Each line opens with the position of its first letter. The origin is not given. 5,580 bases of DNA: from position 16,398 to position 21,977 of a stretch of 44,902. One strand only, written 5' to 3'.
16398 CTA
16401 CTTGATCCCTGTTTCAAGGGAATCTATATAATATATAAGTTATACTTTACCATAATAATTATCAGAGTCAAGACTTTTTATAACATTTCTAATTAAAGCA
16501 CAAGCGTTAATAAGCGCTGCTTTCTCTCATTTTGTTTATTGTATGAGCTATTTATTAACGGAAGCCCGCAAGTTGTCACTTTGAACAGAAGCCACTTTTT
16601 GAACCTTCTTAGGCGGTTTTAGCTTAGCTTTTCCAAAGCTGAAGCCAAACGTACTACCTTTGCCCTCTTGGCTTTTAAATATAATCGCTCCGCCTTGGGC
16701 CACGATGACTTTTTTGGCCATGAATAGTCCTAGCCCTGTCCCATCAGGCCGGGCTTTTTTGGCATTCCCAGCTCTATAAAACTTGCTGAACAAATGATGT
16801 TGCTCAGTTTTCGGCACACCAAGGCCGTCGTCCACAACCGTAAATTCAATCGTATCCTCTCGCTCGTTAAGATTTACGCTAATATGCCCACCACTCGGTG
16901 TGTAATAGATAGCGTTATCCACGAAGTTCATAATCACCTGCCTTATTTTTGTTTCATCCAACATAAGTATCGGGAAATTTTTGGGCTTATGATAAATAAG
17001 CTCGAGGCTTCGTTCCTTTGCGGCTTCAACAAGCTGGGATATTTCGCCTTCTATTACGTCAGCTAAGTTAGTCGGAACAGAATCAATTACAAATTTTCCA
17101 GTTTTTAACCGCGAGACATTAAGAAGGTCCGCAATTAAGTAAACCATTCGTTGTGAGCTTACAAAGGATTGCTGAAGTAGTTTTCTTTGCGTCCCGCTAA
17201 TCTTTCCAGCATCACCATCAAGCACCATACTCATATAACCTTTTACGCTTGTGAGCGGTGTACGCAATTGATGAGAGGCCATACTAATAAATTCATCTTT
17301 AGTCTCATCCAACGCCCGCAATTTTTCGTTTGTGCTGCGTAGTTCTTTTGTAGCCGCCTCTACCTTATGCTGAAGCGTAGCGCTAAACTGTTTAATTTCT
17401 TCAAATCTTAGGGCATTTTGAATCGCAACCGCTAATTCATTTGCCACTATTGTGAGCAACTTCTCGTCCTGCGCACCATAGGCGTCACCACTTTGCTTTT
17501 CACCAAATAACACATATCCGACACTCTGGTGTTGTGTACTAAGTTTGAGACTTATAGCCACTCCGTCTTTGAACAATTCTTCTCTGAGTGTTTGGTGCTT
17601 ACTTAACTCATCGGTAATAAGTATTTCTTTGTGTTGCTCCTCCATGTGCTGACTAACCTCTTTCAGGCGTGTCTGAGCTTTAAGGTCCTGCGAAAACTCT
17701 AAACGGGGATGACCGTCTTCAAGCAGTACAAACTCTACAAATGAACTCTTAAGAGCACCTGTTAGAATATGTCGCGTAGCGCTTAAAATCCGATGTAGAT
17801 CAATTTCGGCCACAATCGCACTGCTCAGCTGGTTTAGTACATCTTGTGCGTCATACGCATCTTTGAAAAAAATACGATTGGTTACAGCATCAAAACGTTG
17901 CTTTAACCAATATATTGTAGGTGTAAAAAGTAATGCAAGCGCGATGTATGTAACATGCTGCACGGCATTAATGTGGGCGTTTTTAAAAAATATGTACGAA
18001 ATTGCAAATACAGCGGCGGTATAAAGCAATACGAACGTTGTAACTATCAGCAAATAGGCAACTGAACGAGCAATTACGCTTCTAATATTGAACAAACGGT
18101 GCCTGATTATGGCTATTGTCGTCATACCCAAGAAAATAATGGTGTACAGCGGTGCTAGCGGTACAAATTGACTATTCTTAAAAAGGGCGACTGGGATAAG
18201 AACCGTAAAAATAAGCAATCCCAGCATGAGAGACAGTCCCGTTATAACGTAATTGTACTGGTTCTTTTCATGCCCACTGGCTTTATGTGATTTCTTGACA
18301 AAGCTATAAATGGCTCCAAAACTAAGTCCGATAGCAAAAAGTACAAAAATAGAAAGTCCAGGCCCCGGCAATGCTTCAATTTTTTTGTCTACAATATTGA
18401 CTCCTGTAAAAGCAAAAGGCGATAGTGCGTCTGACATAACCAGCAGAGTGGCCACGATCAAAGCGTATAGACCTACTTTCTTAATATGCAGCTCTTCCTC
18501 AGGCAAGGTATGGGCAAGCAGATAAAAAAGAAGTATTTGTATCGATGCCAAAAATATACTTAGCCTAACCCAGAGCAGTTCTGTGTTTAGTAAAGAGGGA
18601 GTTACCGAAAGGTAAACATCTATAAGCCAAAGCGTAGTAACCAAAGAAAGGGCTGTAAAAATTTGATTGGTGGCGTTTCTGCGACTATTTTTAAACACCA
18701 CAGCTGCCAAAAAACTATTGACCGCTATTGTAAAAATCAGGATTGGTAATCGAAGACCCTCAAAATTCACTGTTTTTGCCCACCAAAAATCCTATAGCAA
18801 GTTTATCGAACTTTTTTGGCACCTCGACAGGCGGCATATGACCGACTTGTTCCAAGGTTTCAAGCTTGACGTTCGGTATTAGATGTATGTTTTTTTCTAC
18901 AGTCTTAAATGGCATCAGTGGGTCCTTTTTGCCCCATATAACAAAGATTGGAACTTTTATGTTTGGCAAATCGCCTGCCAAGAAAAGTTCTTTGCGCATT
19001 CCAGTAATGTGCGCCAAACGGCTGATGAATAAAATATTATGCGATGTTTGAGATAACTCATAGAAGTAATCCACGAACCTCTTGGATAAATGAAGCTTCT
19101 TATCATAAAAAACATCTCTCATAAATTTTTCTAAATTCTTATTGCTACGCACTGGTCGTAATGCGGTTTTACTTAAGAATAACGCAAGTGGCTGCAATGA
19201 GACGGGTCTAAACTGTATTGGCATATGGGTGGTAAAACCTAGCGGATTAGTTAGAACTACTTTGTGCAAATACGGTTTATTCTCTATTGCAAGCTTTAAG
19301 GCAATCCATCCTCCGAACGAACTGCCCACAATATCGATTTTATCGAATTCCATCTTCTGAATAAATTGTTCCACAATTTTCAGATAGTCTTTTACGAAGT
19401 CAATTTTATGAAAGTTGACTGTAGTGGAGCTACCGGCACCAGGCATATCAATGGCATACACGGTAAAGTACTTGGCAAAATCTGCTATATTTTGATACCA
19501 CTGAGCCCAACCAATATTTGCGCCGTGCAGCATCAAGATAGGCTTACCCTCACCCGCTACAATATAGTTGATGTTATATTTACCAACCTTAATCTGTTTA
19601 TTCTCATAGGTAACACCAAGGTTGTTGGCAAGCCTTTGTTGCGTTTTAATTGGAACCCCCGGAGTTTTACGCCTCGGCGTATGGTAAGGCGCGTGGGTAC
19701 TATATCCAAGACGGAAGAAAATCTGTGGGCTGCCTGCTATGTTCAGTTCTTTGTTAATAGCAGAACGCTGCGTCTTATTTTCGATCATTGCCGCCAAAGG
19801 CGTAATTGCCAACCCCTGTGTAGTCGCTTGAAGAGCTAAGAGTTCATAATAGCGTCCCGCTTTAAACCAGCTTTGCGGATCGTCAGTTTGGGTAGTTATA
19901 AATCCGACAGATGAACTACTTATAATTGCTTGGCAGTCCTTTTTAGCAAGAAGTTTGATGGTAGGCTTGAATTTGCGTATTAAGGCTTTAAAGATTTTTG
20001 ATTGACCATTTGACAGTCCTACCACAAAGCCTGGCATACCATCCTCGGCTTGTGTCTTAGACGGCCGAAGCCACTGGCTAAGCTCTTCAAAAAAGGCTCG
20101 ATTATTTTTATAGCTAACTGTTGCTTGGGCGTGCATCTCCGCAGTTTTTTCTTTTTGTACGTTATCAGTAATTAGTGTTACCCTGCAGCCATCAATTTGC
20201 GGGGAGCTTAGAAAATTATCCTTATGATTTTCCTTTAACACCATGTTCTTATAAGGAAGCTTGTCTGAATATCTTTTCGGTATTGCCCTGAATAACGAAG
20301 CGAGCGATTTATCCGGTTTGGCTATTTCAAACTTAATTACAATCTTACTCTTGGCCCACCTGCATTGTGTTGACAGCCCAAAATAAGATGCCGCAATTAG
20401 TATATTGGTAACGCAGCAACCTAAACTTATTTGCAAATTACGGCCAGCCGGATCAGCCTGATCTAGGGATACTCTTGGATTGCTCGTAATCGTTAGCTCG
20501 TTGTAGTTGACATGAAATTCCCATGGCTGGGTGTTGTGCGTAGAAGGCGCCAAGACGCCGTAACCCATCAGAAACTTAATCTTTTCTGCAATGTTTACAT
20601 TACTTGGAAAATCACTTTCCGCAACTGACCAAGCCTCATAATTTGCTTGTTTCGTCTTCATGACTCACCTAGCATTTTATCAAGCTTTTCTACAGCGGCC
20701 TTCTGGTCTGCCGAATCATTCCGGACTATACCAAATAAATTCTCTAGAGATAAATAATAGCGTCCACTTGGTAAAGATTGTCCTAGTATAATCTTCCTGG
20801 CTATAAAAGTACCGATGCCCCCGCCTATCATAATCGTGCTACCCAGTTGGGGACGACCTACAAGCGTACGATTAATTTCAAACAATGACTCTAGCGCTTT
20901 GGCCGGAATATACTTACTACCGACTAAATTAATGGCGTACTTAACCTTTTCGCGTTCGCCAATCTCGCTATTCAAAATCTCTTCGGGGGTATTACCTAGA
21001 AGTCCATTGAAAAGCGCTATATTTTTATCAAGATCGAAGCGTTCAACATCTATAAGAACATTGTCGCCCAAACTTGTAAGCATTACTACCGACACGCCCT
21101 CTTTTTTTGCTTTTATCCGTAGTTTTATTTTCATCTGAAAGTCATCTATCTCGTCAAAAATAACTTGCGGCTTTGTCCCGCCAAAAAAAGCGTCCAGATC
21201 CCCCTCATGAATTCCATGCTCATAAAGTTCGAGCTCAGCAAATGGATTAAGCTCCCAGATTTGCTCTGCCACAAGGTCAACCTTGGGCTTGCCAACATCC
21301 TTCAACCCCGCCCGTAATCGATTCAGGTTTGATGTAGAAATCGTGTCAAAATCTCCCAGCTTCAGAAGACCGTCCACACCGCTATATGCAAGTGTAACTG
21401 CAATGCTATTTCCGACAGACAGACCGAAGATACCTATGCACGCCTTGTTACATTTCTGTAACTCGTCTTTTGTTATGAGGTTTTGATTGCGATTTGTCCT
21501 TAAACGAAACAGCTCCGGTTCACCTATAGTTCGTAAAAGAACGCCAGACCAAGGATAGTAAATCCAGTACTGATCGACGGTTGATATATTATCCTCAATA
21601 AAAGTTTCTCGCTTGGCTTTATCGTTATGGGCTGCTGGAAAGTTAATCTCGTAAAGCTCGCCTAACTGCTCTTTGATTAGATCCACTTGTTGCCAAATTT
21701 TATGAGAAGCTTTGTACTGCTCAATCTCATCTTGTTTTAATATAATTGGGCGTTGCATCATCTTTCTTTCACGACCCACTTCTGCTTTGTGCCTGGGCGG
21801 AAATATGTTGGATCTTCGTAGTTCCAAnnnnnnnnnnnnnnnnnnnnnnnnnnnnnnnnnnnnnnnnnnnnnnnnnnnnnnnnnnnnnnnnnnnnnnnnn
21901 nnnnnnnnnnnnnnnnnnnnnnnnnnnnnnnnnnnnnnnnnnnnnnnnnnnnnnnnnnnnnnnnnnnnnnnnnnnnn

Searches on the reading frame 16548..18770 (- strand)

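Call 36: search_protein_families(library=pfam, proteins=[window:16548-18770:-], max_evalue=0.001)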
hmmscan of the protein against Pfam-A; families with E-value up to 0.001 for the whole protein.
window:16548-18770:- (740 aa): 5 families
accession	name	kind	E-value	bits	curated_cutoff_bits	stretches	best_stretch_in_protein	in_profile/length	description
PF02518.31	HATPase_c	-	1.4e-24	87.1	26.4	1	605-712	2-107/111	Histidine kinase-, DNA gyrase B-, and HSP90-like ATPase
PF00512.31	HisKA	-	1.6e-14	54.1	26.9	1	491-558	2-66/66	His Kinase A (phospho-acceptor) domain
PF16927.11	HisKA_7TM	-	3.9e-09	37.1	28.6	1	11-229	2-222/224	N-terminal 7TM region of histidine kinase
PF13492.12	GAF_3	-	0.00011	23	27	1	327-452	4-129/129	GAF domain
PF13589.12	HATPase_c_3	-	0.00058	20.3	25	0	610-724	4-117/137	Histidine kinase-, DNA gyrase B-, and HSP90-like ATPase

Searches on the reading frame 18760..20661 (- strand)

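Call 36: search_protein_families(library=pfam, proteins=[window:18760-20661:-], max_evalue=0.001)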
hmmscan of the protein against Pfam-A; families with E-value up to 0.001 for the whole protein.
window:18760-20661:- (633 aa): 5 families
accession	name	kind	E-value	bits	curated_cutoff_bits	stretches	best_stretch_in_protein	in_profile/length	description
PF00561.26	Abhydrolase_1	-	3.6e-23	82.9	25.8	1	373-611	1-241/245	alpha/beta hydrolase fold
PF12697.13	Abhydrolase_6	-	5.4e-19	70.2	26.3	1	375-618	1-214/217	Alpha/beta hydrolase family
PF12146.15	Hydrolase_4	-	8.9e-13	48.5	27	1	375-609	7-233/239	Serine aminopeptidase, S33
PF00881.29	Nitroreductase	-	3.7e-07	30.9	23.5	0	182-320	61-167/167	Nitroreductase family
PF14512.11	TM1586_NiRdase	-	7.5e-06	26.2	27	1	24-68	156-192/215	Putative TM nitroreductase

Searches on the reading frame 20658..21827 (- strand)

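Call 36: search_protein_families(library=pfam, proteins=[window:20658-21827:-], max_evalue=0.001)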
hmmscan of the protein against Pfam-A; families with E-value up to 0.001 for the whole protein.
window:20658-21827:- (389 aa): 1 family
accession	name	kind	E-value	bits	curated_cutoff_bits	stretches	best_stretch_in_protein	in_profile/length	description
PF00899.27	ThiF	-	8.1e-18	64.9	28.1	1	113-248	3-139/238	ThiF family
